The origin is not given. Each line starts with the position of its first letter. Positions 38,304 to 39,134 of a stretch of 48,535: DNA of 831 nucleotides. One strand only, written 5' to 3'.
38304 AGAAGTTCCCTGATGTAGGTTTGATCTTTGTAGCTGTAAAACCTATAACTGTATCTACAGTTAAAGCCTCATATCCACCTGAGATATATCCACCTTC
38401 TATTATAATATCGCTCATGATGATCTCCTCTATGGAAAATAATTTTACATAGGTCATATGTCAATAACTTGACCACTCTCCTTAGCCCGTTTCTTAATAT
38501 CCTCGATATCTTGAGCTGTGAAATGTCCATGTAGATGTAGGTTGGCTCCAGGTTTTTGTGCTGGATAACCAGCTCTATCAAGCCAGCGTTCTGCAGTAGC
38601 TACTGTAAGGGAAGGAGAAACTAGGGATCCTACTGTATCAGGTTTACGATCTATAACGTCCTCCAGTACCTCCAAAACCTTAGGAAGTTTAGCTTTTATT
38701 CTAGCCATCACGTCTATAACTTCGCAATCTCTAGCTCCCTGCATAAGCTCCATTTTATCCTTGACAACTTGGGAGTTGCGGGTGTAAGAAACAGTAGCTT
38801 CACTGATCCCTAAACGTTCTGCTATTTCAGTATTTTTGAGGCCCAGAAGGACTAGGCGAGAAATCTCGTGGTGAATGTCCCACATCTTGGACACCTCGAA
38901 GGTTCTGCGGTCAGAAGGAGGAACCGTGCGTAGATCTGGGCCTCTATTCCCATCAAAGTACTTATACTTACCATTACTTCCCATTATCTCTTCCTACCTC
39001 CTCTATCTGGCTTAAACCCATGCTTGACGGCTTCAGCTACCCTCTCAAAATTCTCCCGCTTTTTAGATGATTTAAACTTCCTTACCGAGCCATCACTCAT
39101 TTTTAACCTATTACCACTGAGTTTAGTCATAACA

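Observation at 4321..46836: Dispersed family of fixed-length 23-bp palindromes (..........-W3-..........) at gene junctions on both arms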

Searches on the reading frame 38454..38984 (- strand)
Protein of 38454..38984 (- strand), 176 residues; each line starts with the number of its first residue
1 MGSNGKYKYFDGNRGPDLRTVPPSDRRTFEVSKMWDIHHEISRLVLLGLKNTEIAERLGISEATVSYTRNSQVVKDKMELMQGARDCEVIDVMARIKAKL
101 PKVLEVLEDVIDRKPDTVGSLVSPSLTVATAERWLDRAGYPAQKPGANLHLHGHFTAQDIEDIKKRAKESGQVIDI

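Call 18: search_protein_families(library=pfam, proteins=[window:38454-38984:-], max_evalue=0.01)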
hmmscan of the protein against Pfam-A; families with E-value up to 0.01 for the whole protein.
window:38454-38984:- (176 aa): 5 families
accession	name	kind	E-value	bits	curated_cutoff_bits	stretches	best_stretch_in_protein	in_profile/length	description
PF00196.25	GerE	-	1.1e-05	25.4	23.5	1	42-70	11-39/57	Bacterial regulatory proteins, luxR family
PF13384.12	HTH_23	-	6.6e-05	23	24.6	1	41-69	10-38/50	Homeodomain-like domain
PF08281.18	Sigma70_r4_2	-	0.00011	22.2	25.7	1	46-66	24-44/54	Sigma-70, region 4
PF13412.12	HTH_24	-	0.0024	17.8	21.9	1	49-67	18-36/48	Winged helix-turn-helix DNA-binding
PF07638.17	Sigma70_ECF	-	0.0037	17.6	21.1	1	39-78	142-179/185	ECF sigma factor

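Call 19: search_protein_families(library=phrogs, proteins=[window:38454-38984:-], max_evalue=0.001)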
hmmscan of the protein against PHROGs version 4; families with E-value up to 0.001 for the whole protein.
window:38454-38984:- (176 aa): 2 families
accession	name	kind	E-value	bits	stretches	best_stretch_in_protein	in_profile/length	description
phrog_664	-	DNA, RNA and nucleotide metabolism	5.6e-05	24.1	1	38-69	90-121/210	DNA binding protein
phrog_3855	-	DNA, RNA and nucleotide metabolism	0.00081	20.8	0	38-69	69-100/115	HTH DNA binding protein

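Call 22: find_homologous_proteins(query=window:38454-38984:-, max_evalue=0.001)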
Query window:38454-38984:- (176 aa): 71 proteins with E <= 0.001 among 161 candidates.
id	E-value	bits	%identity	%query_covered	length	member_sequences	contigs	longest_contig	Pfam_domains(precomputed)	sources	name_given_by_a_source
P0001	2.8e-111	387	100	100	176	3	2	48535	PF00196.26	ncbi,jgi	-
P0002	4.9e-90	318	82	100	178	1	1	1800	-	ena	-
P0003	1.4e-87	310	79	100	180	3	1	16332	-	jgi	jgi:hypothetical protein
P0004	2.5e-83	296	75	100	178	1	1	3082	-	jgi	-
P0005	4.4e-83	295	76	100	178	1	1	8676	-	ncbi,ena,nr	ncbi:MAG TPA: hypothetical protein DCR68_02320 [Coprothermobacter sp.]|nr:hypothetical protein [Copr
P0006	4.0e-79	282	74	100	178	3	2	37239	-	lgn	-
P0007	2.8e-77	276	72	100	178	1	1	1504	-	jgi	jgi:hypothetical protein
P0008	1.5e-75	271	69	100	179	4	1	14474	-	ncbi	-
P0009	8.2e-68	245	63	99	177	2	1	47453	-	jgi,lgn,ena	-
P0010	9.5e-67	242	61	99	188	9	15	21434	-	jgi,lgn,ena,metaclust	metaclust:\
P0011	1.0e-66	242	64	95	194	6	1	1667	-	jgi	-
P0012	1.6e-66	241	63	96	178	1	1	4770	-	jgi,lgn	jgi:hypothetical protein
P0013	4.7e-66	240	63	99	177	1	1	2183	-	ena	-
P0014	5.2e-66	240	62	96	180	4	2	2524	-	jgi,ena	-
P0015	2.3e-64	234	62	98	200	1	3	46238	-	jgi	-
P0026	4.2e-51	191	52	100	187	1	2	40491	-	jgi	jgi:hypothetical protein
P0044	1.4e-34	137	47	93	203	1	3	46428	-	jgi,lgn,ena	-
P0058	2.6e-31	127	43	87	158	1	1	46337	-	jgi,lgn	jgi:hypothetical protein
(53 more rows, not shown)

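Call 26: find_encoding_contigs(protein=P0009, flank=10000, max_places=2)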
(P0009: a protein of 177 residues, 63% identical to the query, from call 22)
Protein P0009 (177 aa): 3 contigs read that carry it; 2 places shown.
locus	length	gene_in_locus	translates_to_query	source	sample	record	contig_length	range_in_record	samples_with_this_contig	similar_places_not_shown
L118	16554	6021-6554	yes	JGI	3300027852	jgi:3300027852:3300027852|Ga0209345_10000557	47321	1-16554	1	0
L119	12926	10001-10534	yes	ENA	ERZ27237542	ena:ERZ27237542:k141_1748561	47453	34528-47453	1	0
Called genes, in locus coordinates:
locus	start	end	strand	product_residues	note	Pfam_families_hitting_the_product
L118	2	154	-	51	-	?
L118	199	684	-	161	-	-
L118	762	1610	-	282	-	PF01068:DNA_ligase_A_M, PF09414:RNA_ligase (weak), PF14743:DNA_ligase_OB_2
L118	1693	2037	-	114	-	-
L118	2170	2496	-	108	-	-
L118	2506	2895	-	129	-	-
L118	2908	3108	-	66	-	-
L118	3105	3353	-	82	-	-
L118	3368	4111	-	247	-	-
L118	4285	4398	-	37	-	-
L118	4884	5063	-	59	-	-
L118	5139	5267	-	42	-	-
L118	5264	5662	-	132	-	-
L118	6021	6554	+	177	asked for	-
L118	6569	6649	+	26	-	-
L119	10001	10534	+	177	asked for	-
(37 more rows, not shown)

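Call 27: find_encoding_contigs(protein=P0015, flank=10000, max_places=1)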
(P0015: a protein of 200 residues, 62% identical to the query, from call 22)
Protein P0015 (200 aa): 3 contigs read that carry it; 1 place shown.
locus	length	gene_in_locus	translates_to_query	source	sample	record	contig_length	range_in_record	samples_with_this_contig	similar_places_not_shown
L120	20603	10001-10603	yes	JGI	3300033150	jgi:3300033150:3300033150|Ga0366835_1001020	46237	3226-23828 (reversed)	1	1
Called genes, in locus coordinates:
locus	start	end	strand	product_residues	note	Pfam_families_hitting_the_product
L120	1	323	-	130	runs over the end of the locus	-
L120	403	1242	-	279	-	PF13479:AAA_24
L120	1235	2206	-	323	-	PF12705:PDDEXK_1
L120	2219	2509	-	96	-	-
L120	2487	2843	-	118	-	PF23992:Pam3_gp32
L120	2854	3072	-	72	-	-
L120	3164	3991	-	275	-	PF01068:DNA_ligase_A_M, PF14743:DNA_ligase_OB_2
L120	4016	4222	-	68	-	-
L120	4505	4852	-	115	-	-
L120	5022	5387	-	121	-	-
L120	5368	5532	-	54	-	-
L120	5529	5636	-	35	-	-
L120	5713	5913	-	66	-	-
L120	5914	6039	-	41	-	-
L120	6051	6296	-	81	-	-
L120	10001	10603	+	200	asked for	-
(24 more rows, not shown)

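Call 28: find_encoding_contigs(protein=P0026, flank=10000, max_places=1)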
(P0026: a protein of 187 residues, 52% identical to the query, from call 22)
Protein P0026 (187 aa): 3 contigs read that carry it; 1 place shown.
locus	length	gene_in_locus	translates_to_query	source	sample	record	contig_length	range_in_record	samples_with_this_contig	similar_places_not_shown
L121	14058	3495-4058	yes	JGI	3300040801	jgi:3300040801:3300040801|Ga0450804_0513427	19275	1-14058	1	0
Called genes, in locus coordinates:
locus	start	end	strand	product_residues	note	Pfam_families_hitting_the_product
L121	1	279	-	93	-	?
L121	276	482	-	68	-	-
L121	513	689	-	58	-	-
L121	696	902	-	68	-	-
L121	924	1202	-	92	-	-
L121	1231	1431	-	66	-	-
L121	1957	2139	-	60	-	-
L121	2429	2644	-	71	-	-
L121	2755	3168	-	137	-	-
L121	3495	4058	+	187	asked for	-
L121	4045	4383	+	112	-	-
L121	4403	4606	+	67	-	-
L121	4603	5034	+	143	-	-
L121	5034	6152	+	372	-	PF13385:Laminin_G_3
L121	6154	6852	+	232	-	-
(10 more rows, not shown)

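Call 29: find_encoding_contigs(protein=P0044, flank=10000, max_places=1)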
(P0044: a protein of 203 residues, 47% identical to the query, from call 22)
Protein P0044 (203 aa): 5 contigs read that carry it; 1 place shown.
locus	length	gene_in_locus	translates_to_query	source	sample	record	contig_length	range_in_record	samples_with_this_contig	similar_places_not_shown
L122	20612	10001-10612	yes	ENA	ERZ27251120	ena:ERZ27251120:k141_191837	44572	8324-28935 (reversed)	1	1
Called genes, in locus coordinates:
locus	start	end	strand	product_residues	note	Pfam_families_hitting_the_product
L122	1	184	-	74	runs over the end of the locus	-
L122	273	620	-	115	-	-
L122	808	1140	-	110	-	-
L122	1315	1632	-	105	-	-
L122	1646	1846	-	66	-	-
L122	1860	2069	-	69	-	-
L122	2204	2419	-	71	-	-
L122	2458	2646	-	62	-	-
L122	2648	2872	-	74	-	-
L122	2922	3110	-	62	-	-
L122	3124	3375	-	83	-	-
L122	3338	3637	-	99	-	-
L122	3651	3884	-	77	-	-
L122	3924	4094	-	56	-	-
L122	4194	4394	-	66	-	-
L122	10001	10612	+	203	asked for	-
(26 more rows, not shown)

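Call 30: find_encoding_contigs(protein=P0058, flank=10000, max_places=1)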
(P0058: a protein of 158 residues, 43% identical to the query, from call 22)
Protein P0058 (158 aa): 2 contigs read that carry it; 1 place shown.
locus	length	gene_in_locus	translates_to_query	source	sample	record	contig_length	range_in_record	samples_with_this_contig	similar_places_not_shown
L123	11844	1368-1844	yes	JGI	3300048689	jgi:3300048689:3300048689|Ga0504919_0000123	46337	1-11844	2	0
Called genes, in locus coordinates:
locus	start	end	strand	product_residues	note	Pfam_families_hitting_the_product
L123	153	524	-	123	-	-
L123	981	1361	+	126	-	-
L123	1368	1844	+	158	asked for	-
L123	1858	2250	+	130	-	-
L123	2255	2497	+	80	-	-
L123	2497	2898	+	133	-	PF18925:DUF5675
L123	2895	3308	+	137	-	PF11351:GTA_holin_3TM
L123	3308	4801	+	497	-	-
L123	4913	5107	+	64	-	-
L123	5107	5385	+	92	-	-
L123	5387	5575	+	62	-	-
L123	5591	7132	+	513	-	-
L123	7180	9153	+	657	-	PF23899:SU10_portal (faint)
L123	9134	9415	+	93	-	-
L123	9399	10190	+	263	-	-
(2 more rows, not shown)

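Call 33: predict_structure(alignment_id=A1)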
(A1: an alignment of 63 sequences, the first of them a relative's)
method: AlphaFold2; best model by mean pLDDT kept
length: 176 residues; sequences in the alignment: 63
mean_pLDDT: 76.6   pTM: 0.38
mean pLDDT of the five models: 76.6, 75.5, 74.5, 73.5, 69.0
residues with pLDDT >= 90: 30; 70-90: 95; 50-70: 39; < 50: 12
segments of 3 or more residues with pLDDT < 50: 1-5
pLDDT, mean of each block of 10 residues (from residue 1): 46 60 61 82 91 93 91 89 75 85 88 81 86 85 59 66 78 54
secondary structure, 60 per line:
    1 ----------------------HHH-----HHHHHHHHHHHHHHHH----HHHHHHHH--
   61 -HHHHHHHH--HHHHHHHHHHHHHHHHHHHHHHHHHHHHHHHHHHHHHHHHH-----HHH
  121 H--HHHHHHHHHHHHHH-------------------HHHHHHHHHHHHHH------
elements in order: H31-46 H51-58 H62-69 H72-112 H118-121 H124-137 H157-170

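Call 39: fold_search(model_id=the predicted structure, library=pdb)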
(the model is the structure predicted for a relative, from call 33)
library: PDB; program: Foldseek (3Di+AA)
matches with E <= 10: 417; with E <= 0.001: 0
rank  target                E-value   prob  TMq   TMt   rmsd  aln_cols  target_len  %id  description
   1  4gfk_A                2.1e-01  0.41  0.18  0.18  16.2       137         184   16  structures of NO factors (released 2013-06-19)
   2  2ao9_F                3.4e-01  0.57  0.22  0.34  10.6       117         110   18  Structural Genomics, The crystal structure of a Phage protein (phBC6A51) from Bacillus cereus ATCC 14579 (released 2005-09-27)
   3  2ao9_G                4.3e-01  0.57  0.24  0.36  10.5       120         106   18  Structural Genomics, The crystal structure of a Phage protein (phBC6A51) from Bacillus cereus ATCC 14579 (released 2005-09-27)
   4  2ao9_B                4.3e-01  0.41  0.22  0.33  12.0       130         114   16  Structural Genomics, The crystal structure of a Phage protein (phBC6A51) from Bacillus cereus ATCC 14579 (released 2005-09-27)
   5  2ao9_E                4.3e-01  0.38  0.22  0.31  11.7       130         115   15  Structural Genomics, The crystal structure of a Phage protein (phBC6A51) from Bacillus cereus ATCC 14579 (released 2005-09-27)
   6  2ao9_C                5.4e-01  0.35  0.22  0.32  12.0       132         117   16  Structural Genomics, The crystal structure of a Phage protein (phBC6A51) from Bacillus cereus ATCC 14579 (released 2005-09-27)
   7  2yvh_A                5.4e-01  0.23  0.21  0.22  19.5       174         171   15  Crystal structure of the operator-binding form of the multi-drug binding transcriptional repressor CgmR (released 2008-04-15)
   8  2ao9_H                6.1e-01  0.38  0.22  0.33  11.5       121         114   16  Structural Genomics, The crystal structure of a Phage protein (phBC6A51) from Bacillus cereus ATCC 14579 (released 2005-09-27)
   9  8hno_B                6.5e-01  0.33  0.19  0.24   8.8       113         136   24  Archaeal transcription factor Wild type (released 2023-09-13)
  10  4jnn                  6.9e-01  0.18  0.21  0.20  19.5       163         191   19  Crystal structure of a putative transcriptional regulator from Saccharomonospora viridis in complex with benzamidine (released 2013-04-10)
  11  4hx7_B                7.8e-01  0.14  0.17  0.23  18.8       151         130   14  Structure of MNTR E11K mutant complexed with Cd2+ (released 2012-11-21)
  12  2ao9_I                8.2e-01  0.33  0.21  0.35  10.7       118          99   14  Structural Genomics, The crystal structure of a Phage protein (phBC6A51) from Bacillus cereus ATCC 14579 (released 2005-09-27)
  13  1on1_A                8.2e-01  0.15  0.18  0.23  18.8       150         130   14  Bacillus Subtilis Manganese Transport Regulator (Mntr) Bound To Manganese, AB Conformation. (released 2003-07-15)
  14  3vuq_B                9.8e-01  0.16  0.20  0.20  16.1       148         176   15  Crystal structure of TTHA0167, a transcriptional regulator, TetR/AcrR family from Thermus thermophilus HB8 (released 2013-02-27)
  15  3he0_B                9.8e-01  0.15  0.21  0.21  18.6       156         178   14  The Structure of a Putative Transcriptional Regulator TetR Family Protein from Vibrio parahaemolyticus. (released 2009-07-07)
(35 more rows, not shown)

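Call 40: search_solved_structures(query=A1, max_evalue=10, show_alignments=2)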
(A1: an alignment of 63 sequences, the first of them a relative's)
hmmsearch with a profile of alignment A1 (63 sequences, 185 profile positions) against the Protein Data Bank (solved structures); distinct sequences matched with E-value up to 10: 24.
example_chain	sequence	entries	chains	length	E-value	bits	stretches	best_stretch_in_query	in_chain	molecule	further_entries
7joq_I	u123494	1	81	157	8.3e-07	32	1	93-161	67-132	Small Terminase subunit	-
6w7t_I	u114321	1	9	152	0.0004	23.3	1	93-158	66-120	small terminase subunit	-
1je8_A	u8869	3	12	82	0.008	19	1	30-80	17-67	Nitrate/Nitrite Response Regulator Protein NARL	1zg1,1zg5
8tac_A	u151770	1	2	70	0.0095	18.8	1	44-73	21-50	DBP48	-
8u3b_G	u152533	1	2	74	0.012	18.5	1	32-80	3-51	Nitrate/nitrite response regulator protein NarL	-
4wt0_B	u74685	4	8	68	0.033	17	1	35-70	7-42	Response regulator receiver domain protein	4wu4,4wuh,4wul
4wsz_A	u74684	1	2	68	0.035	16.9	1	35-69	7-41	Response regulator receiver domain protein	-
1a04_A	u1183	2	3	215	0.036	16.9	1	31-80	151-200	NITRATE/NITRITE RESPONSE REGULATOR PROTEIN NARL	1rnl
3tgn_A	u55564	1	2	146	0.046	16.6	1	51-91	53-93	Adc operon repressor AdcR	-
5jlu_A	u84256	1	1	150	0.11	15.3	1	51-90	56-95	Adhesin competence repressor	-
5jls_A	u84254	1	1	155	0.12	15.2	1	51-90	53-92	Adhesin competence repressor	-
5f64_A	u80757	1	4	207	0.18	14.7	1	42-75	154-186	Positive transcription regulator EvgA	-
8zwn_A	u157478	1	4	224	0.2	14.5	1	42-75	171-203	DNA-binding transcriptional activator EvgA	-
1x3u_A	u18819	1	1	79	0.22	14.3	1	32-79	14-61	Transcriptional regulatory protein fixJ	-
8hno_A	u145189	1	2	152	0.23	14.3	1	41-112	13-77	Archaeal transcription regulator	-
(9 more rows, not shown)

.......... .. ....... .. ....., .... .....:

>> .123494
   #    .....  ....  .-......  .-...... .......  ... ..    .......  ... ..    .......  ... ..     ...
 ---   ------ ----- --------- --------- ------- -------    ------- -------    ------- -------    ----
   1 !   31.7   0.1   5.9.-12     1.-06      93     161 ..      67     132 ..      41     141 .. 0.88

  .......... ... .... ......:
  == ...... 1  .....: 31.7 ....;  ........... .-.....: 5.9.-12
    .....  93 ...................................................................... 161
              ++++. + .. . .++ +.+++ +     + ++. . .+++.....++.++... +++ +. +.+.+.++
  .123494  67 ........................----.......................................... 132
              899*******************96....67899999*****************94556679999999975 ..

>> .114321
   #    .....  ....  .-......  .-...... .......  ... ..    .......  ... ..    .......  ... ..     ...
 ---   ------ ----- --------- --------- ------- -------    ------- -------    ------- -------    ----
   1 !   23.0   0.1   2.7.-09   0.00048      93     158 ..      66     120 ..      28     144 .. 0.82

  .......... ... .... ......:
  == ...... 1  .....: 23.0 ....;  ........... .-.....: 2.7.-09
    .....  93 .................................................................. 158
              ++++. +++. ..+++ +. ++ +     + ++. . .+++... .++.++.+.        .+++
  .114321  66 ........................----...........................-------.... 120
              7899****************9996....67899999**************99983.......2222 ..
